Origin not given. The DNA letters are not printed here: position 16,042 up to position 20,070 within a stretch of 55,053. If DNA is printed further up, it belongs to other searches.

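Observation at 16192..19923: MtrC/OmcA-style 5+5 decaheme surface lipoprotein fused to a collagen-like stalk in a putative myxobacterium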

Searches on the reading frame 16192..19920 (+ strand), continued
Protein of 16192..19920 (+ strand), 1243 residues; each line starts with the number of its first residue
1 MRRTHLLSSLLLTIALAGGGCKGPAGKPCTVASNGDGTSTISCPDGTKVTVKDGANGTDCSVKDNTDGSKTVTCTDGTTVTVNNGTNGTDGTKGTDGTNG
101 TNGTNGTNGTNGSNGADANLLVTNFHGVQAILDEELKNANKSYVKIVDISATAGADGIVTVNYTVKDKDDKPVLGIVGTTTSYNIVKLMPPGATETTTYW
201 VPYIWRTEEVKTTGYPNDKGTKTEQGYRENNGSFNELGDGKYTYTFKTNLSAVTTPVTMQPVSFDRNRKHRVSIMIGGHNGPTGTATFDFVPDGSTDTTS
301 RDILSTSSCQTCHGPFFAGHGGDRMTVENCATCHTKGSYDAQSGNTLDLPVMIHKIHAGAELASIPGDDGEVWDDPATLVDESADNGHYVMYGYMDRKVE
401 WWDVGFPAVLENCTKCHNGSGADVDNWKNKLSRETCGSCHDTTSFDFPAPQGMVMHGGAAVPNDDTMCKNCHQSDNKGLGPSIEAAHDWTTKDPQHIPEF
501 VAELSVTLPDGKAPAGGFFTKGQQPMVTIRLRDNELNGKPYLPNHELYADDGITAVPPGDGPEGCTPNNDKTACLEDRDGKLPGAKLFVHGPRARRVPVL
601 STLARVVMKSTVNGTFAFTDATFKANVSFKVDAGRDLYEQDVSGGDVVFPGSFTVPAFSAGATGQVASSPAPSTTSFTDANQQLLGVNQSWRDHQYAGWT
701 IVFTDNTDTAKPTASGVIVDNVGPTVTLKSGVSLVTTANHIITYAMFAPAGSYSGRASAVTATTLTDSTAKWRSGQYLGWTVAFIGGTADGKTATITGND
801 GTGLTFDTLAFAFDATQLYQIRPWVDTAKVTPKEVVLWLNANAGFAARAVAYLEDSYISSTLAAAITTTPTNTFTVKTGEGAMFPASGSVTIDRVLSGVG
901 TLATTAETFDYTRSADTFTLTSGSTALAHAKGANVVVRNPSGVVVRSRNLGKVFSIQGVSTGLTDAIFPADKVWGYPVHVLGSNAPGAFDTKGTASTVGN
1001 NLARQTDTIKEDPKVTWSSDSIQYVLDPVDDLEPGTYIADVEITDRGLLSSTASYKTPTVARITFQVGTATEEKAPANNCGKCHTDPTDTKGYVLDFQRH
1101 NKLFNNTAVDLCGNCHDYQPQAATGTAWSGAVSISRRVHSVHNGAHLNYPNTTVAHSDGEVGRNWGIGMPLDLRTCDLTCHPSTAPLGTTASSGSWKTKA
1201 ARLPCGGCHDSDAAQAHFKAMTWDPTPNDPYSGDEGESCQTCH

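Call 19: find_encoding_contigs(protein=P0001, flank=10000, max_places=3)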
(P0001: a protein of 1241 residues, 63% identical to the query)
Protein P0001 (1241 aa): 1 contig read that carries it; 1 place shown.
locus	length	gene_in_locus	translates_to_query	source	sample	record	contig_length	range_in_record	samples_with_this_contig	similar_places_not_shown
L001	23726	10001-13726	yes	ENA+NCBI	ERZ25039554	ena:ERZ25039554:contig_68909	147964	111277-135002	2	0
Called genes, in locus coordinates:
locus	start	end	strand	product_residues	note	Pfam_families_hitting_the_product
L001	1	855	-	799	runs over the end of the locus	PF14522:Cytochrome_C7 (faint), PF22113:Mtrc-MtrF_II-IV_dom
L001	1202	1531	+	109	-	PF13442:Cytochrome_CBB3, PF00034:Cytochrom_C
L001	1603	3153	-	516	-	PF14522:Cytochrome_C7 (faint), PF09699:Paired_CXXCH_1 (faint), PF14537:Cytochrom_c3_2 (faint)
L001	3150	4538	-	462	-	PF00033:Cytochrome_B, PF13631:Cytochrom_B_N_2, PF00032:Cytochrom_B_C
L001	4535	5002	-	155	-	PF00355:Rieske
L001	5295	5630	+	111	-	PF13442:Cytochrome_CBB3, PF00034:Cytochrom_C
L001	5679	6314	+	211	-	PF03264:Cytochrom_NNT (weak)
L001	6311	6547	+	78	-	-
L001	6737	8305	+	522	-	-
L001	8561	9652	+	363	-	PF05598:DUF772, PF01609:DDE_Tnp_1, PF13751:DDE_Tnp_1_6 (weak)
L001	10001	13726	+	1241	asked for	PF14522:Cytochrome_C7 (faint), PF14537:Cytochrom_c3_2 (faint), PF22113:Mtrc-MtrF_II-IV_dom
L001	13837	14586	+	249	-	PF13145:Rotamase_2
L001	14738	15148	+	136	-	PF00571:CBS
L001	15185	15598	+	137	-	PF00571:CBS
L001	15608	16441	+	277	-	PF00571:CBS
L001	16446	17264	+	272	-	PF01553:Acyltransferase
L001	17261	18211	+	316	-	PF01370:Epimerase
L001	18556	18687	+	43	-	-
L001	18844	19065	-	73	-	-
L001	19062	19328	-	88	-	-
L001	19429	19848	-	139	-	PF04143:Sulf_transp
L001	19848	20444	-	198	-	PF04143:Sulf_transp (weak)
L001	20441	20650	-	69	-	-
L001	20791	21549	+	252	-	PF00990:GGDEF, PF17853:GGDEF_2 (weak)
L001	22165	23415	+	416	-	PF10092:DUF2330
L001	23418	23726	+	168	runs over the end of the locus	-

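Call 20: find_encoding_contigs(protein=P0006, flank=10000, max_places=2)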
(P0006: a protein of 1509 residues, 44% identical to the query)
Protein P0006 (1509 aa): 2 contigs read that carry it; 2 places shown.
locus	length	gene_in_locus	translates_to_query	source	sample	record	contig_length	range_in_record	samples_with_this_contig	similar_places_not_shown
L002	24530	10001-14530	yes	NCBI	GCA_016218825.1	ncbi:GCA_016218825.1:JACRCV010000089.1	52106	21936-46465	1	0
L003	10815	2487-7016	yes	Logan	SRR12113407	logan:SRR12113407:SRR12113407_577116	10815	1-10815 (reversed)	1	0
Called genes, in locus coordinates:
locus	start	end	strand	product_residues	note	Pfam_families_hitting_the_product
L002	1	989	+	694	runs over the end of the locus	-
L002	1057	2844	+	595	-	-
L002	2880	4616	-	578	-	-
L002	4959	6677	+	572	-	PF13231:PMT_2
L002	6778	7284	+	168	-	PF07355:GRDB (weak)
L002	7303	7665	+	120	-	-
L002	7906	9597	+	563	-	PF02415:Chlam_PMP (faint)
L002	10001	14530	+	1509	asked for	PF22112:OmcA-like_N (weak), PF14522:Cytochrome_C7 (faint), PF14537:Cytochrom_c3_2 (faint), PF22113:Mtrc-MtrF_II-IV_dom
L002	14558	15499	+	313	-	PF13145:Rotamase_2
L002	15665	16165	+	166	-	-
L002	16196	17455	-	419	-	-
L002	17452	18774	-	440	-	PF03349:Toluene_X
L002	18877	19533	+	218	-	PF00005:ABC_tran, PF13304:AAA_21 (faint)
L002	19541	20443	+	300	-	PF18075:FtsX_ECD, PF02687:FtsX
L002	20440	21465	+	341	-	PF01551:Peptidase_M23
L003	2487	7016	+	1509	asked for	PF22112:OmcA-like_N (weak), PF14522:Cytochrome_C7 (faint), PF14537:Cytochrom_c3_2 (faint), PF22113:Mtrc-MtrF_II-IV_dom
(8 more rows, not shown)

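Call 21: find_encoding_contigs(protein=P0007, flank=10000, max_places=2)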
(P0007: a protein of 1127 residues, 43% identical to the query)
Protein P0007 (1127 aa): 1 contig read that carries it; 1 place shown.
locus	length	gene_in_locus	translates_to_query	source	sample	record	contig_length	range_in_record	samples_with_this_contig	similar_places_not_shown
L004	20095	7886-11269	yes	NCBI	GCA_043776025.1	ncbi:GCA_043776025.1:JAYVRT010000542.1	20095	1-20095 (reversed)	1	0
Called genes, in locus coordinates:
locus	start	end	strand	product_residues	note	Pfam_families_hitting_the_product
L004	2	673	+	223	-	?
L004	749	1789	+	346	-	-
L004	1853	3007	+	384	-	PF13173:AAA_14, PF13635:DUF4143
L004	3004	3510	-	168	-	PF05023:Phytochelatin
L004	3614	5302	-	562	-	PF02085:Cytochrom_CIII (faint), PF14522:Cytochrome_C7 (faint), PF09698:GSu_C4xC__C2xCH (weak)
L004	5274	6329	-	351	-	PF14522:Cytochrome_C7 (weak), PF14537:Cytochrom_c3_2 (faint), PF22113:Mtrc-MtrF_II-IV_dom (faint), PF14522:Cytochrome_C7 (weak)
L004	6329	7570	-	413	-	-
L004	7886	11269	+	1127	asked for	PF14522:Cytochrome_C7 (faint), PF14537:Cytochrom_c3_2 (faint), PF22113:Mtrc-MtrF_II-IV_dom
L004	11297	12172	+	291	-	PF13623:SurA_N_2 (weak), PF13624:SurA_N_3 (faint), PF13145:Rotamase_2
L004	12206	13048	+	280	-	-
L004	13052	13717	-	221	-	-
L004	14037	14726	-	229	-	-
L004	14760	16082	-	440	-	PF00067:p450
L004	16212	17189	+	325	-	PF13593:SBF_like, PF01758:SBF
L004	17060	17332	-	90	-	-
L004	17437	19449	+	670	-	PF00526:Dicty_CTDC (weak)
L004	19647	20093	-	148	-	?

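Call 22: find_encoding_contigs(protein=P0026, flank=10000, max_places=2)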
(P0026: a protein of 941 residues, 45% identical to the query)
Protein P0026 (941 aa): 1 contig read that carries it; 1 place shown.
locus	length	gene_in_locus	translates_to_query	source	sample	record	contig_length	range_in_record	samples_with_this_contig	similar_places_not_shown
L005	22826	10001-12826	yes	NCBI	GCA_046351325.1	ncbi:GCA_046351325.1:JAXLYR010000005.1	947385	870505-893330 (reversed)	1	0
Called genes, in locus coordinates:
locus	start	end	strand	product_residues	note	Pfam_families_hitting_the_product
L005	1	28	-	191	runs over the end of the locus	PF12802:MarR_2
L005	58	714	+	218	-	PF00583:Acetyltransf_1, PF13673:Acetyltransf_10 (weak), PF08445:FR47, PF13508:Acetyltransf_7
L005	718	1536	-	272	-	PF01243:PNPOx_N (weak)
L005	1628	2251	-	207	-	PF02798:GST_N, PF13417:GST_N_3, PF13409:GST_N_2, PF00043:GST_C, PF13410:GST_C_2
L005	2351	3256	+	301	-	PF00126:HTH_1, PF03466:LysR_substrate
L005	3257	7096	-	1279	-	PF00069:Pkinase, PF07714:PK_Tyr_Ser-Thr, PF03109:ABC1 (weak), PF13401:AAA_22 (faint), PF13191:AAA_16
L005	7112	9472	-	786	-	-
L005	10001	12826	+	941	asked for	PF14522:Cytochrome_C7 (faint), PF09699:Paired_CXXCH_1 (faint), PF14537:Cytochrom_c3_2 (faint), PF22113:Mtrc-MtrF_II-IV_dom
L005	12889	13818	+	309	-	PF13145:Rotamase_2, PF13616:Rotamase_3 (weak)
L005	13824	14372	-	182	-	-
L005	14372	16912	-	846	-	PF13802:Gal_mutarotas_2, PF01055:Glyco_hydro_31_2nd, PF21365:Glyco_hydro_31_3rd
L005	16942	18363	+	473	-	-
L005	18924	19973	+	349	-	-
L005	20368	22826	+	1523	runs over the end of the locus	-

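Call 23: find_encoding_contigs(protein=P0096, flank=10000, max_places=2)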
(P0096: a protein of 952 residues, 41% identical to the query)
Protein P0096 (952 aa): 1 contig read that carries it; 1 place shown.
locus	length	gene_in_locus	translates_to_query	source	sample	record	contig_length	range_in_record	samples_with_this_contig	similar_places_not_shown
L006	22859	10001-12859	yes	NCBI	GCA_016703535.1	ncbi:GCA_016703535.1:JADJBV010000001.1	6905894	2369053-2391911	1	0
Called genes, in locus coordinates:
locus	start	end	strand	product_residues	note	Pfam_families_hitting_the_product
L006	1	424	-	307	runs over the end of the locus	PF12801:Fer4_5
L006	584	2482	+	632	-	PF04151:PPC (faint)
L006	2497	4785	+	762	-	PF02239:Cytochrom_D1 (faint)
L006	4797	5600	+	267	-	PF14522:Cytochrome_C7 (faint)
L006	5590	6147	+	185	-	PF13618:Gluconate_2-dh3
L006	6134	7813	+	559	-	PF00732:GMC_oxred_N, PF00890:FAD_binding_2 (faint), PF13450:NAD_binding_8 (weak), PF05199:GMC_oxred_C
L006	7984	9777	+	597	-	-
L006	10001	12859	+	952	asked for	PF22111:MtrC-MtrF_N (faint), PF22112:OmcA-like_N (faint), PF14522:Cytochrome_C7 (faint), PF14537:Cytochrom_c3_2 (faint), PF22113:Mtrc-MtrF_II-IV_dom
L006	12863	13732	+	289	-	PF13145:Rotamase_2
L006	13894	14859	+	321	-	-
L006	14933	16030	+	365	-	PF17164:DUF5122 (faint), PF19565:DUF6087 (faint), PF12768:Rax2 (weak)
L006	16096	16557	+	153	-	-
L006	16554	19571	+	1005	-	-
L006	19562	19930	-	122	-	PF09966:DUF2200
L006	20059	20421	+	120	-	-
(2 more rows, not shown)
